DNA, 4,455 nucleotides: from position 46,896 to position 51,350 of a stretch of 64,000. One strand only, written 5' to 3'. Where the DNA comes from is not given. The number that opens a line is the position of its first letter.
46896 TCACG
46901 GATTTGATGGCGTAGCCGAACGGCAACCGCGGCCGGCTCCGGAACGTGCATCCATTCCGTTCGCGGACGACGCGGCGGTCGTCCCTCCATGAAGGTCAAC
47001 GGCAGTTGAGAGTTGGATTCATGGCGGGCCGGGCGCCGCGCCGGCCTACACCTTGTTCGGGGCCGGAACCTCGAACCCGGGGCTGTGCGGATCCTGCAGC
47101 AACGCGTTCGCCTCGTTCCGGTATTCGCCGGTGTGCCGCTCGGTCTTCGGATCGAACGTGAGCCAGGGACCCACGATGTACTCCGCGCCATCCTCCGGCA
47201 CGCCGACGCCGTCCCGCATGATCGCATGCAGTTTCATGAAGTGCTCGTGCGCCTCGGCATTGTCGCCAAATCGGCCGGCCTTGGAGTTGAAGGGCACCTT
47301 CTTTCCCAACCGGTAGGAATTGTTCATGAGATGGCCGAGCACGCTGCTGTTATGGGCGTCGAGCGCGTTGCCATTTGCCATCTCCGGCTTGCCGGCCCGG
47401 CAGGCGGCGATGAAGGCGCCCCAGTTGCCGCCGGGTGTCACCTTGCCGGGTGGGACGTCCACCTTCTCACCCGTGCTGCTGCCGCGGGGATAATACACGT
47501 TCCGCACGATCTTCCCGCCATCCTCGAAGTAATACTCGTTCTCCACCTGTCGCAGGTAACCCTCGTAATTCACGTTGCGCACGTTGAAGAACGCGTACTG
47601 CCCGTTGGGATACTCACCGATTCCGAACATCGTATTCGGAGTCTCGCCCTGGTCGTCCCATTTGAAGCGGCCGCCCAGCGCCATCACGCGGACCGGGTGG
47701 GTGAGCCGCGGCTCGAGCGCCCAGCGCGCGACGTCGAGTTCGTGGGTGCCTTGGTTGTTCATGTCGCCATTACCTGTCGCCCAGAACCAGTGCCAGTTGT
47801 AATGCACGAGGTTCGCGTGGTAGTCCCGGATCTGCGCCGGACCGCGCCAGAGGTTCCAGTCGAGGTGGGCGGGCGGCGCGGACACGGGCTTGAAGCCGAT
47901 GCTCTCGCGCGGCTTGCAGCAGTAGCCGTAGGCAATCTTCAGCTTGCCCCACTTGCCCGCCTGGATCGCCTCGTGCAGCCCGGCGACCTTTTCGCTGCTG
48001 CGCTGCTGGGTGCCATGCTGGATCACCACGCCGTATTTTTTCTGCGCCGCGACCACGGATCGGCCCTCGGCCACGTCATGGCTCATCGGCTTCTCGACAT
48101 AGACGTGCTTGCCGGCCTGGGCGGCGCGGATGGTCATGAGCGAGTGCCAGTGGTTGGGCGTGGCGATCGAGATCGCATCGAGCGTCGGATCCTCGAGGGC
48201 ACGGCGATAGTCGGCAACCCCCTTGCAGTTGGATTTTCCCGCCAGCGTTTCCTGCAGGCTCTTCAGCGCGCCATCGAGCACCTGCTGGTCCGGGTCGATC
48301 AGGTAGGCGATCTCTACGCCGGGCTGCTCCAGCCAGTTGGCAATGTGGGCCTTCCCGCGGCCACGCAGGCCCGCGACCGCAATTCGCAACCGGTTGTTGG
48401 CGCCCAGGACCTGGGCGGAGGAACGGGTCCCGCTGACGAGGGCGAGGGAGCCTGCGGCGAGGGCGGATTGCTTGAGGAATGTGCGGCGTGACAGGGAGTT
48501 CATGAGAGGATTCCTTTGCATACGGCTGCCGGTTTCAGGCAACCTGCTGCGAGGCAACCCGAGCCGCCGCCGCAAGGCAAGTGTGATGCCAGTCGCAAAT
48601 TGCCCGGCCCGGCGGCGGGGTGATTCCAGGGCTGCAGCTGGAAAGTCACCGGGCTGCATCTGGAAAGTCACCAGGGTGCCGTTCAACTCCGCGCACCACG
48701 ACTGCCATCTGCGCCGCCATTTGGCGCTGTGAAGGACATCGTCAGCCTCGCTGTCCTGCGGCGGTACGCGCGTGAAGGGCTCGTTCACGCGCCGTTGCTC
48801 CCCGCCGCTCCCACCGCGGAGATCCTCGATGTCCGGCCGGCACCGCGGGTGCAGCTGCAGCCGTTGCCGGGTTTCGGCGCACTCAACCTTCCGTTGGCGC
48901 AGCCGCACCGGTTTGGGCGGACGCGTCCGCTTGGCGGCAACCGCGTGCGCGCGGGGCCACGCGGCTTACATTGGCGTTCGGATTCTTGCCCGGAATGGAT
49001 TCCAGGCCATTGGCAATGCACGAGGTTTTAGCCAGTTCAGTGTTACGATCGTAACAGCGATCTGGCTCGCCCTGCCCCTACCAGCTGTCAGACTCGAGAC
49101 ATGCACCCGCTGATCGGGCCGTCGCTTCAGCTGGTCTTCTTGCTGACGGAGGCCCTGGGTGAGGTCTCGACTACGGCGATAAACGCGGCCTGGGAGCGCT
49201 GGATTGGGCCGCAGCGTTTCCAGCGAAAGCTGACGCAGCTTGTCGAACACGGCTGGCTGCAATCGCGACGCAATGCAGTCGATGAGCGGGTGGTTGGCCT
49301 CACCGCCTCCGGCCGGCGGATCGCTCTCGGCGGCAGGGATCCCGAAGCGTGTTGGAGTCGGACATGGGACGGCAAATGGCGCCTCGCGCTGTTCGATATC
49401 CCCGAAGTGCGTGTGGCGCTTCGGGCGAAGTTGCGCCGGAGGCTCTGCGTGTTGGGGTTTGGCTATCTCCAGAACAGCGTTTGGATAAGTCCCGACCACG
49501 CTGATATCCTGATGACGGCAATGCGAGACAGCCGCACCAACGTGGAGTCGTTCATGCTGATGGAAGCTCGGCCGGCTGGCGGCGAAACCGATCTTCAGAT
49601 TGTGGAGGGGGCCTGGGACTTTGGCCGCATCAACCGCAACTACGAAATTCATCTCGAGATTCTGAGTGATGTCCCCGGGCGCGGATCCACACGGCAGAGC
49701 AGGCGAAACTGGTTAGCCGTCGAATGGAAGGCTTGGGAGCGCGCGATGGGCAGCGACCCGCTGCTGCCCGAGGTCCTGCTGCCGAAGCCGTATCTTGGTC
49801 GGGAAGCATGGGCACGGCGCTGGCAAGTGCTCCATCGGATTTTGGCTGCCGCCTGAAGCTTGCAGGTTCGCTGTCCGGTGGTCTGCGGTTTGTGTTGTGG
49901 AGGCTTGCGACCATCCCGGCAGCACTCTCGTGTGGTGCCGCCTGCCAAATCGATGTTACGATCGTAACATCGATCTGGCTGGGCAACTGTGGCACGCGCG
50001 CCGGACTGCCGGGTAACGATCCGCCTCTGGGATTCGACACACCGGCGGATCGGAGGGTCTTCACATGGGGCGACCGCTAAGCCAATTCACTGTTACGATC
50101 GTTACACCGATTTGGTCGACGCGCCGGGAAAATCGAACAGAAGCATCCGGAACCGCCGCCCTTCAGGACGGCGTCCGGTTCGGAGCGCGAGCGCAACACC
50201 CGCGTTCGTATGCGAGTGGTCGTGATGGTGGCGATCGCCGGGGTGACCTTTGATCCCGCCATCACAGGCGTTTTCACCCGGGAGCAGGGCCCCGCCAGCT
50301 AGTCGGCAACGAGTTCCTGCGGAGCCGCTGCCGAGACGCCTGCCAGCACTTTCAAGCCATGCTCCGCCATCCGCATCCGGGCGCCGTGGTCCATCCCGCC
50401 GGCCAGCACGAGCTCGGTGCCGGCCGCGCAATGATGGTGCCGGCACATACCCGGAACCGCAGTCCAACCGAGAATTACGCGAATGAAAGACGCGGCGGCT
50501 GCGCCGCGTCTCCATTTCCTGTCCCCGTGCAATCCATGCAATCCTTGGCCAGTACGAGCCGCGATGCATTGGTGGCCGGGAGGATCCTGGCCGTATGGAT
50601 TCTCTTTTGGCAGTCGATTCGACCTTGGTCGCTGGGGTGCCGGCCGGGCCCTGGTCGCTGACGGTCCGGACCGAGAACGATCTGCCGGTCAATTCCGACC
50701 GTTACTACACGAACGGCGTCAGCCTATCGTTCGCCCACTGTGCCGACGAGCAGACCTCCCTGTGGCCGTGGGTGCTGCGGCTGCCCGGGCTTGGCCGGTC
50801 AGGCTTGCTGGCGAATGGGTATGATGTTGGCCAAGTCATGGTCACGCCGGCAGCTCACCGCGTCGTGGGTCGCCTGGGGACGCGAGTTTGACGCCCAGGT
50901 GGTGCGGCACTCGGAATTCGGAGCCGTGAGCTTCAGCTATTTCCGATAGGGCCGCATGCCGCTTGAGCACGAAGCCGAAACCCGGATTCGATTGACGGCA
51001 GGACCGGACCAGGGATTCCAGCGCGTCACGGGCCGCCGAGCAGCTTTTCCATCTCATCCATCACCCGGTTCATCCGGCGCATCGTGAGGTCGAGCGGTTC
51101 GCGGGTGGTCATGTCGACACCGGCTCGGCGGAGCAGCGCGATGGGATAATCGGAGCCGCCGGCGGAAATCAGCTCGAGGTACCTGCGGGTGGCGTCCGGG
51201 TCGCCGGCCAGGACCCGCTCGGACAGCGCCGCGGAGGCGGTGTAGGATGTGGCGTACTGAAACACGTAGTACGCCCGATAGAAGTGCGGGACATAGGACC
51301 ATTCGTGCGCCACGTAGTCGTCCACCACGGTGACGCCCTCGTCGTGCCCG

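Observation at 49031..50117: Orphan PaaX-like regulator bracketed by three copies of a 37-bp element built on a perfect 16-bp palindrome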

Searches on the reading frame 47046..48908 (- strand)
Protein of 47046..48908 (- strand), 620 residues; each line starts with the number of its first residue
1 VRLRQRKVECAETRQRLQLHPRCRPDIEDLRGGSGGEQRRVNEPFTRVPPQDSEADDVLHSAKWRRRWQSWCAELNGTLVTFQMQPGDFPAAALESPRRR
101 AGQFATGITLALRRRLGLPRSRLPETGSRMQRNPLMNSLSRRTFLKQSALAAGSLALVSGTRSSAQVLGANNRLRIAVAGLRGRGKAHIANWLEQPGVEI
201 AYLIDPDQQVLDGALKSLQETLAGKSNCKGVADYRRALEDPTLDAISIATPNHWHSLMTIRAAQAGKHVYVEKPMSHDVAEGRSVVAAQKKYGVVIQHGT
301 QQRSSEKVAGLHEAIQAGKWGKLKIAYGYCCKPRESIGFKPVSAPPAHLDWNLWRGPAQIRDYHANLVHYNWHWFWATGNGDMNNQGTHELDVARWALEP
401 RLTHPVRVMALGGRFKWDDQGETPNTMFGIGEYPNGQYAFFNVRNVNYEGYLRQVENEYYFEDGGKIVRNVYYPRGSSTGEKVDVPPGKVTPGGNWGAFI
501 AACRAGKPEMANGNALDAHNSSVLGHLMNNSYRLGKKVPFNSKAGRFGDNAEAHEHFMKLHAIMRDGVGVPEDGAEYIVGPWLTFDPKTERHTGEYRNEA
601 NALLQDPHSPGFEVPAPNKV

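Call 4: search_protein_families(library=pfam, proteins=[window:47046-48908:-], max_evalue=0.01)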
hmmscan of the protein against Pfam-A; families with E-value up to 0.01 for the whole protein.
window:47046-48908:- (620 aa): 3 families
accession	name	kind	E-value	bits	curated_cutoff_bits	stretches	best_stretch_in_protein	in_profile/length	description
PF01408.29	GFO_IDH_MocA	-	1.3e-19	71.4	24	1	174-299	1-119/120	Oxidoreductase family, NAD-binding Rossmann fold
PF19051.5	GFO_IDH_MocA_C2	-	1.1e-10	41.9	23.3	1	345-555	48-242/254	Oxidoreductase family, C-terminal alpha/beta domain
PF22725.1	GFO_IDH_MocA_C3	-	2.5e-08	34.4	27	1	368-454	31-111/124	GFO/IDH/MocA C-terminal domain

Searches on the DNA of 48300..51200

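Call 6: search_rna_families(source=window, start=48300, end=51200, threshold=evalue, max_evalue=1)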
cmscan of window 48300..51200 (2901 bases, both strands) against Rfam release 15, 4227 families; matches with E-value up to 1: 0.
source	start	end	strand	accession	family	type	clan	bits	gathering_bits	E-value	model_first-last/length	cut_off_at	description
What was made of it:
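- There is no Rfam match (call 6).
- Tried and rejected: Rfam, at permissive E-value over 48300-51200: no hits (call 6).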
